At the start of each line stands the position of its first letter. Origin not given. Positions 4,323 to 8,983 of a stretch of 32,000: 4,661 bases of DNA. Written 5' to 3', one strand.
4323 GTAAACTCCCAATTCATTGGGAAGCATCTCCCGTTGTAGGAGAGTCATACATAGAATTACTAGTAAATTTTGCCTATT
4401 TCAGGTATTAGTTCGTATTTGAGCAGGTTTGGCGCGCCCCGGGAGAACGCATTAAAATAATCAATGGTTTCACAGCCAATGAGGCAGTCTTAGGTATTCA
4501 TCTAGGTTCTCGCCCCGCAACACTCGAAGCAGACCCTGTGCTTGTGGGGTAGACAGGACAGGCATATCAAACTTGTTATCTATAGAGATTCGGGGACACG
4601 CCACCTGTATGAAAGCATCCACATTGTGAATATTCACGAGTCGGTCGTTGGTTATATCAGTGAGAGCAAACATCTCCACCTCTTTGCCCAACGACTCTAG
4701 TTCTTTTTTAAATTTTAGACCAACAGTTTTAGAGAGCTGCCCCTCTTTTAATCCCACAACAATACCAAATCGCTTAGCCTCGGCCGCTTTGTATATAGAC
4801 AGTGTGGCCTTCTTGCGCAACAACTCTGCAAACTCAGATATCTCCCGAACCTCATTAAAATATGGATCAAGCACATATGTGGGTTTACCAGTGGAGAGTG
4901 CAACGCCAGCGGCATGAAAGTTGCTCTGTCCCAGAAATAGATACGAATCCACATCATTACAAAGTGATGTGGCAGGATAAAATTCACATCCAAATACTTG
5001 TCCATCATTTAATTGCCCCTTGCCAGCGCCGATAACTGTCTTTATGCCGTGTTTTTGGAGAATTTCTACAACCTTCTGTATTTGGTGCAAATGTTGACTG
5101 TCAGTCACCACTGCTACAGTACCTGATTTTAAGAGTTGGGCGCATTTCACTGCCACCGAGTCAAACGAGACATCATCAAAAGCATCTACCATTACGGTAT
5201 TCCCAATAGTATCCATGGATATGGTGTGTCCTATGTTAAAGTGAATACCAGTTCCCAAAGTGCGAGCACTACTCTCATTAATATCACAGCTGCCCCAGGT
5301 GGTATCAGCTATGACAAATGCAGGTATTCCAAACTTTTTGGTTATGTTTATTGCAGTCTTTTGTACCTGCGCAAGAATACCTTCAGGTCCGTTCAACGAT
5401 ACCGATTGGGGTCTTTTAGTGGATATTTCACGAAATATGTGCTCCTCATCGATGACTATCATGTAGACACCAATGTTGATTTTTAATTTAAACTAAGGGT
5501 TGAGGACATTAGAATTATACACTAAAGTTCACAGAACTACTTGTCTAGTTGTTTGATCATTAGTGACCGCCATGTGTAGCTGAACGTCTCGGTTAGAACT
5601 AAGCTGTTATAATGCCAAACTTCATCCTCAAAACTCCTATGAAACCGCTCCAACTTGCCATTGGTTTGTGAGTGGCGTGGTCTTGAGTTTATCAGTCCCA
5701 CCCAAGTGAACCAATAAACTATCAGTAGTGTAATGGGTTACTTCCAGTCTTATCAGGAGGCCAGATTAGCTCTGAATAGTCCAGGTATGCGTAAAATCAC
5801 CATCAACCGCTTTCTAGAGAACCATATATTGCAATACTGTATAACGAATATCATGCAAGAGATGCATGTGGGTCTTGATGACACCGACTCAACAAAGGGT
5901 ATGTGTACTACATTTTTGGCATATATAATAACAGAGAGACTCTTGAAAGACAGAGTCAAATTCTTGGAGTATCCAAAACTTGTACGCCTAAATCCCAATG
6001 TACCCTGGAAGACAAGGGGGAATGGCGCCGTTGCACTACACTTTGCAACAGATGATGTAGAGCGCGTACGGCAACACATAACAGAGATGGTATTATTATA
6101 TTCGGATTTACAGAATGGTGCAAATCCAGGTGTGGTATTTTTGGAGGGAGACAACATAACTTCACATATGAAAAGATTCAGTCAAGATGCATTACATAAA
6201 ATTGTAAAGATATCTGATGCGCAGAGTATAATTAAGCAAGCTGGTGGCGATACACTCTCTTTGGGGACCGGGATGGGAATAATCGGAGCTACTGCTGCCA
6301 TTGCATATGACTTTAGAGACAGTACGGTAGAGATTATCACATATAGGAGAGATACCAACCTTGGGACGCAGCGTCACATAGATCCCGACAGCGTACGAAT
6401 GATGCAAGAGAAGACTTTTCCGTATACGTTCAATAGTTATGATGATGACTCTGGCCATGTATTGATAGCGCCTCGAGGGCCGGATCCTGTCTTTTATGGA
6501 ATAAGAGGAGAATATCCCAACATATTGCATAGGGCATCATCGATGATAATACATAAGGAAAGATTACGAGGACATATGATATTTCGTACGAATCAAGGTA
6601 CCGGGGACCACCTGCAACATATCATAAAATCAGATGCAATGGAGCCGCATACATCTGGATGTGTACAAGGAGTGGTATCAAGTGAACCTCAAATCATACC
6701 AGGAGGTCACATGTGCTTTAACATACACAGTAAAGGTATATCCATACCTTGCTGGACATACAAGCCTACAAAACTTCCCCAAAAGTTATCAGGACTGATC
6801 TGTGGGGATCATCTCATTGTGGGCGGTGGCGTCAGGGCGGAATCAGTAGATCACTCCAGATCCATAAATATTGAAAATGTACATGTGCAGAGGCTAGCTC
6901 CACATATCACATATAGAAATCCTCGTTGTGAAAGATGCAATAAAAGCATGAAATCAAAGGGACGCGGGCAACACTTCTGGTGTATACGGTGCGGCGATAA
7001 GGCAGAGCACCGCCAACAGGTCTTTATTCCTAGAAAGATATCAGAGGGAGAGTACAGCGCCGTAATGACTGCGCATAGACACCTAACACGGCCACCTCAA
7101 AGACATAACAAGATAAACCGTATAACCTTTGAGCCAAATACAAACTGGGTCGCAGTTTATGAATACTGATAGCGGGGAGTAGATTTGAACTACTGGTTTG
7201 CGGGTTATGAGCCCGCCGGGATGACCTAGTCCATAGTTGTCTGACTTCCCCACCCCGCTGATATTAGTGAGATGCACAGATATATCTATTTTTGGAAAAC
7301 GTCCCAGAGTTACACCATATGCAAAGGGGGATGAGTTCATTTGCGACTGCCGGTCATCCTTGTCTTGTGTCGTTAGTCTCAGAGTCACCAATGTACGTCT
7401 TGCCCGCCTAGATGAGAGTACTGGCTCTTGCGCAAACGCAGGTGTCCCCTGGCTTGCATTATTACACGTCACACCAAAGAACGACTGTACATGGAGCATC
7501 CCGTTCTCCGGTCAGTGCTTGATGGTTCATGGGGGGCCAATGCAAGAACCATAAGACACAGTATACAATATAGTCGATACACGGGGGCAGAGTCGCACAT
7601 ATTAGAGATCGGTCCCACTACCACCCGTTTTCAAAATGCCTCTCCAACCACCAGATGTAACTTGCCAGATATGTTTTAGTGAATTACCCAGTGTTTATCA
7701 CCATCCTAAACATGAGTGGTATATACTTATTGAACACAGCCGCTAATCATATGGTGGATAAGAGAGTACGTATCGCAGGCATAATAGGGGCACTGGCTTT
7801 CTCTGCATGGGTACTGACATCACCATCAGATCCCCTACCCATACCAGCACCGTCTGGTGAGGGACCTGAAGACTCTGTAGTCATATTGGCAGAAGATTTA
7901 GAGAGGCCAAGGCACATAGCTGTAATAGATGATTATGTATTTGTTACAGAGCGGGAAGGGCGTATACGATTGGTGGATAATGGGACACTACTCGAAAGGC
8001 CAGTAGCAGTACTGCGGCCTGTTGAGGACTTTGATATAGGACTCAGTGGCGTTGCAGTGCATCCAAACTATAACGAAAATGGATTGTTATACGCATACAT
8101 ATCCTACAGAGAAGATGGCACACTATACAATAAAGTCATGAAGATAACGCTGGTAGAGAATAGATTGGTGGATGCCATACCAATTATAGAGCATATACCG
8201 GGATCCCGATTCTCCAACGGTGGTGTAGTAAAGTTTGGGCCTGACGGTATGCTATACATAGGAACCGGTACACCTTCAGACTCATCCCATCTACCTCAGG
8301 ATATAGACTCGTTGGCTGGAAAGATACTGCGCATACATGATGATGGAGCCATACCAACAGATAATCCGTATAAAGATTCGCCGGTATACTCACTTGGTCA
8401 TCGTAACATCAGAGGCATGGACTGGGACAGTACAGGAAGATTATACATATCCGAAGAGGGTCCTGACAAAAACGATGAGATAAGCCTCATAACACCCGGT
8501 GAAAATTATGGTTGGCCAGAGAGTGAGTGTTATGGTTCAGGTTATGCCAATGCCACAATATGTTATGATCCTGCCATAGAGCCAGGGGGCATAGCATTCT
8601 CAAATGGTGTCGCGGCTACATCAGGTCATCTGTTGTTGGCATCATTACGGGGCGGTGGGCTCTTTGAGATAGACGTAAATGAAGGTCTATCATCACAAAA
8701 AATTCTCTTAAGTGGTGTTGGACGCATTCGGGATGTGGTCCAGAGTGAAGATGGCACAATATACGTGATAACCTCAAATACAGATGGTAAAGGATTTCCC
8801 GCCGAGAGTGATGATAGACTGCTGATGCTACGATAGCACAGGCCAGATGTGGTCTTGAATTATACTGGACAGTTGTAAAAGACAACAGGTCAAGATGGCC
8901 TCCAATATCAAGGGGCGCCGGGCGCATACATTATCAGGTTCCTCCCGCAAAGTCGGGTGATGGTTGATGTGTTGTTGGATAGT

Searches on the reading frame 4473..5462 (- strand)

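Call 87: search_protein_families(library=pfam, proteins=[window:4473-5462:-], max_evalue=0.001)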
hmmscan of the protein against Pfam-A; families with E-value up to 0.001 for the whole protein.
window:4473-5462:- (330 aa): 1 family
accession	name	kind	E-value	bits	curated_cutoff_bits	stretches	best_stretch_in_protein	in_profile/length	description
PF01866.22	Diphthamide_syn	-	6e-65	220.1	33.2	1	26-316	2-295/302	Putative diphthamide synthesis protein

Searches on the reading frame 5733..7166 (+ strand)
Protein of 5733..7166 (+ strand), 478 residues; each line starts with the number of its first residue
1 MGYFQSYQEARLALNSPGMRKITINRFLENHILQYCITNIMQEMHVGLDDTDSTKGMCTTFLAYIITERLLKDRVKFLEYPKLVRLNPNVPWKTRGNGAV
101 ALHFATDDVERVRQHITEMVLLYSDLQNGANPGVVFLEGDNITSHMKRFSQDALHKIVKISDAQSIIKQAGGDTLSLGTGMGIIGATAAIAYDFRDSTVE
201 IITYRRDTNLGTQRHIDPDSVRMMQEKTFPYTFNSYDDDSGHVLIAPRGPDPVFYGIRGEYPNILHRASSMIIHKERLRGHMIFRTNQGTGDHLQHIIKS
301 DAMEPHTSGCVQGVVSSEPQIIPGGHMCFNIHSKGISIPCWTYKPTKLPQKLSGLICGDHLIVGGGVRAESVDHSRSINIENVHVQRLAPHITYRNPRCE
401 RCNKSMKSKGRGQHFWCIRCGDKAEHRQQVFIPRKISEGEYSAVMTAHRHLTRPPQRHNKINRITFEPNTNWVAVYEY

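Call 6: search_protein_families(library=ncbifam, proteins=[window:5733-7166:+], max_evalue=0.01)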
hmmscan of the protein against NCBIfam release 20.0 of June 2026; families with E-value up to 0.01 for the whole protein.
window:5733-7166:+ (478 aa): 2 families
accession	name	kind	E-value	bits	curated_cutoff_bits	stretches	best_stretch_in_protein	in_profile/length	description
NF040849.1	tRNAmod_TiaS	equivalog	4.3e-103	345.1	600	1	44-463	3-419/422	tRNA(Ile2) 2-agmatinylcytidine synthetase TiaS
TIGR03280.1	methan_mark_11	hypoth_equivalog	4.6e-16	58.8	255.8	1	37-192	128-282/292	methanogenesis marker protein 11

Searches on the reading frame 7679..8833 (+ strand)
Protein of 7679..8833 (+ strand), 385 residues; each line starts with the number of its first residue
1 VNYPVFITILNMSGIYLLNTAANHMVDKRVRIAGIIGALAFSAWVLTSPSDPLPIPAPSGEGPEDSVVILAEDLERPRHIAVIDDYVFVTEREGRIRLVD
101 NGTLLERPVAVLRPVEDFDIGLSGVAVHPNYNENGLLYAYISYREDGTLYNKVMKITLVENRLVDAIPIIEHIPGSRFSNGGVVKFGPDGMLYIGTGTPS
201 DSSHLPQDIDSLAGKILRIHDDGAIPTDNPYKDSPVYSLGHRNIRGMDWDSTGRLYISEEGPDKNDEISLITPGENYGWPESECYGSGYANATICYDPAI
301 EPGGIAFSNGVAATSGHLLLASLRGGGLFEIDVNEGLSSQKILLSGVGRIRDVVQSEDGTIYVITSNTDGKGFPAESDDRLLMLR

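Call 6: search_protein_families(library=ncbifam, proteins=[window:7679-8833:+], max_evalue=0.01)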
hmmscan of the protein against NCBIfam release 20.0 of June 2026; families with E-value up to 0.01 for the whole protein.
window:7679-8833:+ (385 aa): 2 families
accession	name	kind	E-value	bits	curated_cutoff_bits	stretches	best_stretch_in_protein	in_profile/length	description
TIGR03606.1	non_repeat_PQQ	subfamily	2.3e-35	122.3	434.55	1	69-291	24-281/454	glucose/sorbosone family PQQ-dependent dehydrogenase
NF033206.1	ScyE_fam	subfamily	0.00022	20.9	80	0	184-259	211-270/333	ScyD/ScyE family protein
